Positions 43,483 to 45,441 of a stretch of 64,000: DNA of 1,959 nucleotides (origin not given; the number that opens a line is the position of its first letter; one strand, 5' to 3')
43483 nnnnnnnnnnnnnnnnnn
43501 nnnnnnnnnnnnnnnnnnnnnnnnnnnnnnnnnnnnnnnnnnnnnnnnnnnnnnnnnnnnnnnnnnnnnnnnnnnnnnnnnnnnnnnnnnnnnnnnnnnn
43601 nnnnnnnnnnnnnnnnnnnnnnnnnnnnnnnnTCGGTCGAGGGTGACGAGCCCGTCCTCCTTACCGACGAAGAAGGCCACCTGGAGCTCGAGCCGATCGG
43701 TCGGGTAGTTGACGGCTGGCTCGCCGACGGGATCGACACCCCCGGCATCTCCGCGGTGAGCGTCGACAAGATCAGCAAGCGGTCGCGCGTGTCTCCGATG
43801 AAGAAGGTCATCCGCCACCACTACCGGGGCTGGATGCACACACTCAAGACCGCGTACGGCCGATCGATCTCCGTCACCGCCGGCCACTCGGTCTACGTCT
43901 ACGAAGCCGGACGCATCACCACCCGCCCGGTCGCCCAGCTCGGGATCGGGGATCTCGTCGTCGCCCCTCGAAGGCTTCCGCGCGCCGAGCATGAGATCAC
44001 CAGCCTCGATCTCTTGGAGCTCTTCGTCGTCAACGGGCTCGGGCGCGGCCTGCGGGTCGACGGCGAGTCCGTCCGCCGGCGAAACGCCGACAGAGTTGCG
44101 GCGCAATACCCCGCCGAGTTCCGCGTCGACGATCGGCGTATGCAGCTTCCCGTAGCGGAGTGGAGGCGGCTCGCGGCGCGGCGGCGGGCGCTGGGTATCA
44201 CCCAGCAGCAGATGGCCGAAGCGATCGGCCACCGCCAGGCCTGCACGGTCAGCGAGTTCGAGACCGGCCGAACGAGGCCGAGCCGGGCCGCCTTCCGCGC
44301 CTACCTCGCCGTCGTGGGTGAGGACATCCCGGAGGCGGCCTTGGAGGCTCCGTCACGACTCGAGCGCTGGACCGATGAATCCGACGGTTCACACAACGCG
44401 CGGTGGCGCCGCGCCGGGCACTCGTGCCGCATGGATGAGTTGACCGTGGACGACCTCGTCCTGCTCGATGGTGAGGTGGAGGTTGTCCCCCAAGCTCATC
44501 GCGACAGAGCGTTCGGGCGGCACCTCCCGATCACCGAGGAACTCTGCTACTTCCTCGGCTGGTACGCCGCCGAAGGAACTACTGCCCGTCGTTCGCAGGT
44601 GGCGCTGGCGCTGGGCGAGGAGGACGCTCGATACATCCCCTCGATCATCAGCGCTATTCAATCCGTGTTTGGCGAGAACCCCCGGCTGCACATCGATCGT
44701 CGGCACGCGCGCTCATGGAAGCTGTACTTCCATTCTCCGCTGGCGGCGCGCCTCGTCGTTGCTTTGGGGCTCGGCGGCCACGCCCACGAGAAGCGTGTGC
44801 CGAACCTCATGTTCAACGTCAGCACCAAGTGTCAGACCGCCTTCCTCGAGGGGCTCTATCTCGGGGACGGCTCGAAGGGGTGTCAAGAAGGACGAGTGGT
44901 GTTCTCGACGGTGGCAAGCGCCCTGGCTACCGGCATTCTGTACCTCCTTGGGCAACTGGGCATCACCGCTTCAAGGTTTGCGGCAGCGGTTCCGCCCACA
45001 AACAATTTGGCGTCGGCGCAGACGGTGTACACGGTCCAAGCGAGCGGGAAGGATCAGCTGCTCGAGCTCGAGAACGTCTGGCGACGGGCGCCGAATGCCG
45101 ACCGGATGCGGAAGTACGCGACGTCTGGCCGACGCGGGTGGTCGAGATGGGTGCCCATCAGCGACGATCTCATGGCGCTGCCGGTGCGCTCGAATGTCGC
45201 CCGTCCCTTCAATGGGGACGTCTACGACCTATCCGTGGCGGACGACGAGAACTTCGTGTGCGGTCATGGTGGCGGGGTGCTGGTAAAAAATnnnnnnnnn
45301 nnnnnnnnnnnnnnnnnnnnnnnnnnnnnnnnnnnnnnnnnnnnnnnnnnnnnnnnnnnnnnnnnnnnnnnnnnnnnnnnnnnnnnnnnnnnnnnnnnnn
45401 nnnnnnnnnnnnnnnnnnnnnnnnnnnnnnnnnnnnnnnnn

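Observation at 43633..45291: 553-aa intein in the GyrB Toprim motif with non-standard junction residues (Ser1, Lys-Asn C-terminus, Thr+1)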

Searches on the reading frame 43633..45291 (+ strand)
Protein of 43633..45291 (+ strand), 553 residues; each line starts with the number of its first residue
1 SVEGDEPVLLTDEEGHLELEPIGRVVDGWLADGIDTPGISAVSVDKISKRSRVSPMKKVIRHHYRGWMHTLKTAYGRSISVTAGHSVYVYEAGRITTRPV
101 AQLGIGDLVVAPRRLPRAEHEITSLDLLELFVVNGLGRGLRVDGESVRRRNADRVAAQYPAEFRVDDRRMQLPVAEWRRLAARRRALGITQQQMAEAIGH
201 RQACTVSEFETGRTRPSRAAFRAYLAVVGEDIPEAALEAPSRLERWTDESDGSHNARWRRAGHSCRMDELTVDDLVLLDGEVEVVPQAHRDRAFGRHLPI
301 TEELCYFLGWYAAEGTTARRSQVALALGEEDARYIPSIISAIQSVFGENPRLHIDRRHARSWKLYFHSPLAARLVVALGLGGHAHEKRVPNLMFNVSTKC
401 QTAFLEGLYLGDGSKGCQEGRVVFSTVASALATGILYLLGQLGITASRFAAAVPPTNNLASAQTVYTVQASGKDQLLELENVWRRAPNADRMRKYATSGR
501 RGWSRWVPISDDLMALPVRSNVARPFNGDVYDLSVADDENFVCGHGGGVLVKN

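Call 4: search_protein_families(library=pfam, proteins=[window:43633-45291:+], max_evalue=1)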
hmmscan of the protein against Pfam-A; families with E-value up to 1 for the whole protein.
window:43633-45291:+ (553 aa): 7 families
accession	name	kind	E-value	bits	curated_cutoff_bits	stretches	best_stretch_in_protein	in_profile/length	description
PF14890.11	Intein_splicing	-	1.2e-10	41.9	35.8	1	41-545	23-149/155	Intein splicing domain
PF14528.11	LAGLIDADG_3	-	3.2e-07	31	22.5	1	400-451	2-55/82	LAGLIDADG-like domain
PF13560.12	HTH_31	-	6.7e-07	30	27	1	178-234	4-60/64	Helix-turn-helix domain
PF01381.28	HTH_3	-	1.9e-05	25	23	1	180-229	1-49/55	Helix-turn-helix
PF05204.19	Hom_end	-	0.003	18.1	21.1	1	389-479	2-93/110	Homing endonuclease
PF12844.13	HTH_19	-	0.016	15.6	30.2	1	179-230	3-53/64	Helix-turn-helix domain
PF00157.23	Pou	-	0.021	15.2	27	1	180-208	13-41/72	Pou domain - N-terminal to homeobox domain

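Call 5: search_protein_families(library=ncbifam, proteins=[window:43633-45291:+], max_evalue=1)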
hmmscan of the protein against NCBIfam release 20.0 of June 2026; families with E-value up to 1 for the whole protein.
window:43633-45291:+ (553 aa): 19 families
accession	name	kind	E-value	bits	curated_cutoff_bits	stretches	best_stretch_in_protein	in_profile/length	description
NF045703.1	rSAM_Tes_intein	exception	1.5e-20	72.7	1700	2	269-553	337-610/1040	tetraether lipid synthase Tes, intein-containing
NF011303.0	PRK14715.1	equivalog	9.7e-12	42.8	1585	2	296-447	1112-1261/1627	DNA-directed DNA polymerase II large subunit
NF011491.0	PRK14898.1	equivalog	2.6e-11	42.3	783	1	39-446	124-382/860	DNA-directed RNA polymerase subunit A''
NF005852.0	PRK07773.1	equivalog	2.8e-11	42.5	780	2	367-477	578-688/886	replicative DNA helicase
TIGR01445.1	intein_Nterm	domain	4.2e-08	34.1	24.5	1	2-89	2-83/83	intein N-terminal splicing region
NF003157.0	PRK04132.1-2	equivalog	7.8e-05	20.8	1103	1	301-458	169-320/864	replication factor C small subunit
NF038098.1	GyrA_w_intein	exception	0.00016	19.7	1850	1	327-451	259-389/1232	intein-containing DNA gyrase subunit A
NF011302.0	PRK14714.1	equivalog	0.0011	16.6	1791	1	40-115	982-1056/1350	DNA-directed DNA polymerase II large subunit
NF041951.1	phage_RstR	subfamily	0.0015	18.8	80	1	179-219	6-45/108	RstR family transcriptional repressor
TIGR03830.1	CxxCG_CxxCG_HTH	subfamily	0.0015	18.3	61.8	1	180-221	70-110/127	type II TA system antitoxin MqsA family protein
NF011287.0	PRK14698.1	equivalog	0.0016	16.5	1238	1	300-476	389-554/1017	V-type ATP synthase subunit A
TIGR01443.1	intein_Cterm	domain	0.0019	18.4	15.6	1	529-553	1-23/24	intein C-terminal splicing region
TIGR03070.1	couple_hipB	subfamily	0.0042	17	71.65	1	180-215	7-41/58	type II toxin-antitoxin system Y4mF family antitoxin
NF007257.0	PRK09706.1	subfamily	0.014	15.2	101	1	178-218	8-47/135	transcriptional repressor DicA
NF040522.1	VC1465_fam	subfamily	0.052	13.6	70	1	182-225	3-43/111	VC1465 family Xer recombination activation factor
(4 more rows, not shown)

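Call 6: search_solved_structures(query=window:43633-45291:+, max_evalue=10, show_alignments=3)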
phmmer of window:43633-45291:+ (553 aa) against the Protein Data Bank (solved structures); distinct sequences matched with E-value up to 10: 14.
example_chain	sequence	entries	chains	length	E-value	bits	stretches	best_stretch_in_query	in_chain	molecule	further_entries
2cw7_A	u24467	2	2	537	7.6e-22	81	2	23-130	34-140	Endonuclease PI-PkoII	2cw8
5o9i_A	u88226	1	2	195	1.7e-08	37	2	3-120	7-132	Transcription initiation factor IIB,Transcription initiation factor IIB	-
5o9j_A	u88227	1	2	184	4.3e-07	32.4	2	2-116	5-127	Transcription initiation factor IIB,Transcription initiation factor IIB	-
7qsu_A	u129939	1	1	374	0.00029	23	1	298-447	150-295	V-ATPase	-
7qss_A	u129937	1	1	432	0.00044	22.4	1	298-447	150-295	V-type ATP synthase alpha chain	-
2jmz_A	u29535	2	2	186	0.00051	22.2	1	37-114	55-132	Hypothetical protein MJ0781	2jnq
8tac_A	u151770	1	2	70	0.0007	21.7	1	179-229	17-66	DBP48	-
6rpq_A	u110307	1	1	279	0.00079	21.6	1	67-119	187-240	Ubiquitin-like protein SMT3,1108aa long hypothetical cell division control protein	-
4e2u_A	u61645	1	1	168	0.25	13.3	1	70-129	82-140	Pho radA intein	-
2mez_A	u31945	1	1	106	0.31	13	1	176-231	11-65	Multiprotein Bridging Factor (MBP-like)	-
4o1s_A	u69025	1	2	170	0.43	12.5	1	66-112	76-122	V-type ATP synthase alpha chain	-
6af3_B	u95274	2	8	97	0.54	12.2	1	172-238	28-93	HigA antitoxin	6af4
6rpp_A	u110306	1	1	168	0.82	11.6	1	22-115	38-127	Cell division control protein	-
2lcj_A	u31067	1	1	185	2.2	10.2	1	54-112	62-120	Pab polC intein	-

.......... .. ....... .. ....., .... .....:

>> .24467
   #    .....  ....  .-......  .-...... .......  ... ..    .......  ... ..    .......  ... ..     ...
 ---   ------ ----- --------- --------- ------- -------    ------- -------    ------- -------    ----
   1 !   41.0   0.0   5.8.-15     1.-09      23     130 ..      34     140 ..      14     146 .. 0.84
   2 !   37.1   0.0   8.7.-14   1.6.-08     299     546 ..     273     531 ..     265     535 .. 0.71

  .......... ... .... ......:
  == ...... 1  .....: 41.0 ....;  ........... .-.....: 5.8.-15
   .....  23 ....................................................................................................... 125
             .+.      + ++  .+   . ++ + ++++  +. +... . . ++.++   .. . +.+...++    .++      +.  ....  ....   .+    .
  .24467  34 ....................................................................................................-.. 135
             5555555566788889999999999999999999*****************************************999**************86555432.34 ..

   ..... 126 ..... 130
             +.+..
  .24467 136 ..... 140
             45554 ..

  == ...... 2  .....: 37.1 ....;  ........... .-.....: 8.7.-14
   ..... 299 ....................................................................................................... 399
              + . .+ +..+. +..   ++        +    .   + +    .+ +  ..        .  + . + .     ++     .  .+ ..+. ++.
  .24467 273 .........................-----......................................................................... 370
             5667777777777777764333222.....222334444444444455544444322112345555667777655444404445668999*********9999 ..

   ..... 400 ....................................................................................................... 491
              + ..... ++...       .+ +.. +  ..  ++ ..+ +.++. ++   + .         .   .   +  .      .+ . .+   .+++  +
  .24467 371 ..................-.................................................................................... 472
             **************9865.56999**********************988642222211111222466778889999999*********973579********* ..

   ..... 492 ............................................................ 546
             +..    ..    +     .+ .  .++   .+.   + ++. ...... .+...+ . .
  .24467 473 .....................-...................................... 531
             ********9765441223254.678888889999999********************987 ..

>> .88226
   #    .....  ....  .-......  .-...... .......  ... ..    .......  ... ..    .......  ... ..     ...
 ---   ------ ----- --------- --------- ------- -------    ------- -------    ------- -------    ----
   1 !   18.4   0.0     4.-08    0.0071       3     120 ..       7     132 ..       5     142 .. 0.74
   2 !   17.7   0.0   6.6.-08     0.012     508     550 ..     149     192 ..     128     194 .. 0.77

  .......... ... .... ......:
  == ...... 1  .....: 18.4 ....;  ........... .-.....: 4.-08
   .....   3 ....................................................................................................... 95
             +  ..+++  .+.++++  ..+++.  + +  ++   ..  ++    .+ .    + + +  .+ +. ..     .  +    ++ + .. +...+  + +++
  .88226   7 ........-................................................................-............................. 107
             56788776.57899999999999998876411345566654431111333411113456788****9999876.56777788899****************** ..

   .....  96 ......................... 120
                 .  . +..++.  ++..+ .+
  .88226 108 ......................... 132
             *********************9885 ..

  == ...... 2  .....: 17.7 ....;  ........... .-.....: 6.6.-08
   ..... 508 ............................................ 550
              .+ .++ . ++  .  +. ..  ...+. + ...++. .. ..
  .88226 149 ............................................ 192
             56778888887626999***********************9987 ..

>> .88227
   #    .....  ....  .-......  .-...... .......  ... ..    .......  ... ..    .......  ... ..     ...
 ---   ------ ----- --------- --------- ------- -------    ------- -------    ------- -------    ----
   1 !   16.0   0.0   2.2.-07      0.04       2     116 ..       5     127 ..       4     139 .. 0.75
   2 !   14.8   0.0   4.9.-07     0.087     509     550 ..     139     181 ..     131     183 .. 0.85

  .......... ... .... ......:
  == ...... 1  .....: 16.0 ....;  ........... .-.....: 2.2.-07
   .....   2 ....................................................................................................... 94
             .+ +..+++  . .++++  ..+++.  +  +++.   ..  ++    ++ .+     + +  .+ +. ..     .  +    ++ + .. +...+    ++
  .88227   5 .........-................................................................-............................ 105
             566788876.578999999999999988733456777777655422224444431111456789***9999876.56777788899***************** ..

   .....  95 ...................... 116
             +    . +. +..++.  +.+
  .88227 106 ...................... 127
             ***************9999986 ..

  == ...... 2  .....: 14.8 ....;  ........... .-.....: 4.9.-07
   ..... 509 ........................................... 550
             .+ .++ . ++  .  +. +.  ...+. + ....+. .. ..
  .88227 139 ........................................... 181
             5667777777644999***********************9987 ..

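Call 7: find_homologous_proteins(query=window:43633-45291:+, max_evalue=0.00001)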
Query window:43633-45291:+ (553 aa): 20 proteins with E <= 0.00001 among 8000 candidates.
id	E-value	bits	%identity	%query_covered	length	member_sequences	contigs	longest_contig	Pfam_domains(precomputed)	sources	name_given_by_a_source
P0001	8.4e-144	498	55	78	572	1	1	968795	PF00986.27,PF14528.12,PF13560.13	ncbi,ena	-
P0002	3.3e-140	487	53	80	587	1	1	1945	PF00986.27,PF14528.12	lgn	-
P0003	2.7e-132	461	46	99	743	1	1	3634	PF00986.27,PF14528.12,PF14890.12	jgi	-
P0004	2.2e-130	454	58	65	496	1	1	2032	PF00986.27,PF14528.12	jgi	jgi:DNA gyrase subunit B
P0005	1.5e-128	448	53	77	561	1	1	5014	PF00986.27,PF14528.12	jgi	jgi:DNA gyrase subunit B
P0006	2.1e-127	444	45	100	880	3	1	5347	PF00986.27,PF14528.12,PF01751.29,PF00204.32,PF13560.13,PF14890.12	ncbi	ncbi:MAG: toprim domain-containing protein, partial [Acidimicrobiia bacterium]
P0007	2.3e-123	431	42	99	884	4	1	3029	PF00986.27,PF14528.12,PF01751.29,PF00204.32,PF14890.12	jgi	-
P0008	1.0e-117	412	41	99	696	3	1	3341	PF00986.27,PF14528.12,PF14890.12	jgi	jgi:DNA gyrase subunit B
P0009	1.9e-106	375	43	87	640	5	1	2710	PF00986.27,PF14528.12,PF14890.12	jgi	jgi:DNA gyrase subunit B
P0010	3.5e-92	328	58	49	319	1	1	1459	PF01381.29,PF13560.13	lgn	-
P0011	7.6e-83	297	44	67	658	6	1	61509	PF01751.29,PF00204.32,PF14890.12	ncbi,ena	-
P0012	5.1e-73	265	42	64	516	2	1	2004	PF00986.27,PF14528.12,PF14890.12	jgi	jgi:DNA gyrase subunit B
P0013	1.4e-72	263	42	64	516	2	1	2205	PF00986.27,PF14528.12,PF14890.12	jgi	jgi:DNA gyrase subunit B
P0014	1.8e-68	250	44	61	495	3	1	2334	PF00986.27,PF14528.12,PF14890.12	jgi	-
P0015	4.9e-54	202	68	28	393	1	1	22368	PF00204.32,PF14890.12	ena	-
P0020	8.2e-28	116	32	32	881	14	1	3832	PF21180.4,PF20768.3,PF14528.12,PF04406.20,PF14890.12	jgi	-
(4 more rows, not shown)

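Call 41: search_protein_representatives(protein=window:43633-45291:+)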
Query: 553 residues. Proteins with E-value up to 0.001 (for the whole library): 2149; up to 1e-10: 405; up to 1e-30: 48. The best 150 are listed.
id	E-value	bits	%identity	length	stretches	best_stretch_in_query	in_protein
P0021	3.6e-135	468.3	46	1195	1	1-551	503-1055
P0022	2.3e-107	376.5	39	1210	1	1-547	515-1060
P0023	2.6e-106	373.0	41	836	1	42-549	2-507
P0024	2.0e-103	363.5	37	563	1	1-548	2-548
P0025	1.3e-99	350.9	41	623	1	68-547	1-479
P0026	2.3e-98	346.8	41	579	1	55-548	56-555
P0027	9.7e-98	344.8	38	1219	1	1-552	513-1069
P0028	9.0e-93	328.4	43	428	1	43-449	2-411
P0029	1.1e-91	324.8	55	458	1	228-553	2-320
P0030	1.8e-88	314.2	39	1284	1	1-547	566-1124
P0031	1.0e-87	311.7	38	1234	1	1-553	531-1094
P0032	2.4e-74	267.6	32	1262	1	1-552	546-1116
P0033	3.5e-69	250.5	33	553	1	2-550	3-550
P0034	2.8e-68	247.5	36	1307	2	1-484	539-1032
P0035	1.7e-66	241.6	33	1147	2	5-486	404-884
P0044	9.8e-57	209.4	31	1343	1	1-547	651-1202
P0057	1.2e-37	146.5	27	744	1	1-547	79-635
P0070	6.1e-30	121.0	25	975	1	2-547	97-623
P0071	1.3e-29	119.9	26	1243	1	5-547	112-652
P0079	3.7e-28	115.1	27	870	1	43-547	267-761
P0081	3.1e-27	112.1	27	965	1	1-547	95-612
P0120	2.1e-21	92.8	27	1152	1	2-547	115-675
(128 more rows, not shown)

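Call 43: predict_structure(alignment_id=A3)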
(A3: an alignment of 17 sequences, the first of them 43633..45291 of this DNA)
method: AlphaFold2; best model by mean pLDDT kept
length: 553 residues; sequences in the alignment: 17
mean_pLDDT: 90.6   pTM: 0.85
mean pLDDT of the five models: 90.6, 90.3, 88.6, 88.1, 87.4
residues with pLDDT >= 90: 408; 70-90: 124; 50-70: 17; < 50: 4
segments of 3 or more residues with pLDDT < 50: 457-460
pLDDT, mean of each block of 10 residues (from residue 1): 95 93 95 92 90 93 97 96 96 94 97 93 95 93 91 82 81 93 95 92 90 89 94 91 76 72 90 90 89 93 98 86 90 94 95 79 92 94 89 97 97 86 93 96 93 57 84 93 94 90 84 96 97 89 92 90
secondary structure, 60 per line:
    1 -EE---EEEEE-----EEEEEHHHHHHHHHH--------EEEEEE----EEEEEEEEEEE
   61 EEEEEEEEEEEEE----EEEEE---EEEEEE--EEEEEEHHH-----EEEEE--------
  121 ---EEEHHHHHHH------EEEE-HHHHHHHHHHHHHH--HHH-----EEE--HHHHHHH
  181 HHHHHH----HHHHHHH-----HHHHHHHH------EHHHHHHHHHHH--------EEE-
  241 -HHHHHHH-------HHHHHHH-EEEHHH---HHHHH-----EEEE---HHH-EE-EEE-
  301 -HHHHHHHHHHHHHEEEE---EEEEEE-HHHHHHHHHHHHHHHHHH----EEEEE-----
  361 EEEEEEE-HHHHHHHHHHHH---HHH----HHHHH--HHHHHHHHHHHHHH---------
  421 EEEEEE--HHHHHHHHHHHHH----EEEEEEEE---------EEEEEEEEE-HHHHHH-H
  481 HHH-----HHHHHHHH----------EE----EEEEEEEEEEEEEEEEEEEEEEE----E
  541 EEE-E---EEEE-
elements in order: E7-11 E17-21 H22-31 E40-45 E50-73 E78-82 E86-91 E94-99 E108-112 E124-126 H127-133 E140-143 H145-158 E169-171 H174-186 H191-197 H203-210 H218-228 E237-239 H242-248 H256-262 E264-266 H273-277 E283-286 E297-299 H302-314 E315-318 E322-327 H329-346 E351-355 E361-367 H369-380 H391-395 H398-411 E421-426 H429-441 E446-453 E463-471 H473-478 H480-483 H489-496 E513-535 E540-543 E549-552

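Call 45: fold_search(model_id=the predicted structure, library=pdb)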
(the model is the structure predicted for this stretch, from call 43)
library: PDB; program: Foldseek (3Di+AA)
matches with E <= 10: 759; with E <= 0.001: 71
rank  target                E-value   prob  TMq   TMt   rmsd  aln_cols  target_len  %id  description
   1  2cw7                  5.0e-32  1.00  0.60  0.61  13.0       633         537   19  Crystal structure of intein homing endonuclease II (released 2006-04-18)
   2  7qss                  1.4e-20  1.00  0.54  0.69  10.0       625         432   13  Crystal structure of homing endonuclease-associated TliVMA intein (C1A) (released 2022-03-30)
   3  7qsu                  6.0e-19  1.00  0.54  0.79   9.0       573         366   14  Crystal structure of homing endonuclease-associated TliVMA intein (C1A, d333-339) (released 2022-03-30)
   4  1dq3                  9.8e-17  1.00  0.50  0.59  12.6       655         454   10  CRYSTAL STRUCTURE OF AN ARCHAEAL INTEIN-ENCODED HOMING ENDONUCLEASE PI-PFUI (released 2000-07-05)
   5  7qst                  2.5e-16  1.00  0.47  0.69  10.3       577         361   13  Crystal structure of homing endonuclease-associated PhoVMA intein (C1A) (released 2022-03-30)
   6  1vde_A                1.5e-13  1.00  0.39  0.48  26.8       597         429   12  PI-SCEI, A HOMING ENDONUCLEASE WITH PROTEIN SPLICING ACTIVITY (released 1998-04-08)
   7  1ef0_A                3.2e-13  1.00  0.40  0.50  26.5       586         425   12  CRYSTAL STRUCTURE OF PI-SCEI MINIPRECURSOR (released 2000-06-07)
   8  1lws_A                3.1e-12  1.00  0.38  0.47  27.4       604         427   12  Crystal structure of the intein homing endonuclease PI-SceI bound to its recognition sequence (released 2002-09-27)
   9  1jva_B                9.8e-12  1.00  0.39  0.48  27.1       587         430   13  CRYSTAL STRUCTURE OF THE VMA1-DERIVED ENDONUCLEASE BEARING THE N AND C EXTEIN PROPEPTIDES (released 2002-08-29)
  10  1um2_B                3.0e-11  1.00  0.40  0.50  26.7       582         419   12  Crystal Structure of the Vma1-Derived Endonuclease with the Ligated Extein Segment (released 2004-09-22)
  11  1lwt_A                9.0e-11  1.00  0.40  0.47  27.5       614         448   12  Crystal structure of the intein homing endonuclease PI-SceI bound to its substrate DNA (Ca2+ free) (released 2002-09-27)
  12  1um2_A                9.5e-11  1.00  0.38  0.47  27.2       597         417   12  Crystal Structure of the Vma1-Derived Endonuclease with the Ligated Extein Segment (released 2004-09-22)
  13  1dfa                  1.1e-10  1.00  0.36  0.47  26.6       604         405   12  CRYSTAL STRUCTURE OF PI-SCEI IN C2 SPACE GROUP (released 1999-12-08)
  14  5o9i_B                6.9e-08  1.00  0.20  0.62   1.6       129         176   20  Crystal structure of transcription factor IIB Mvu mini-intein (released 2017-11-01)
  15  5o9i_A                1.1e-07  1.00  0.19  0.59   2.9       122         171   19  Crystal structure of transcription factor IIB Mvu mini-intein (released 2017-11-01)
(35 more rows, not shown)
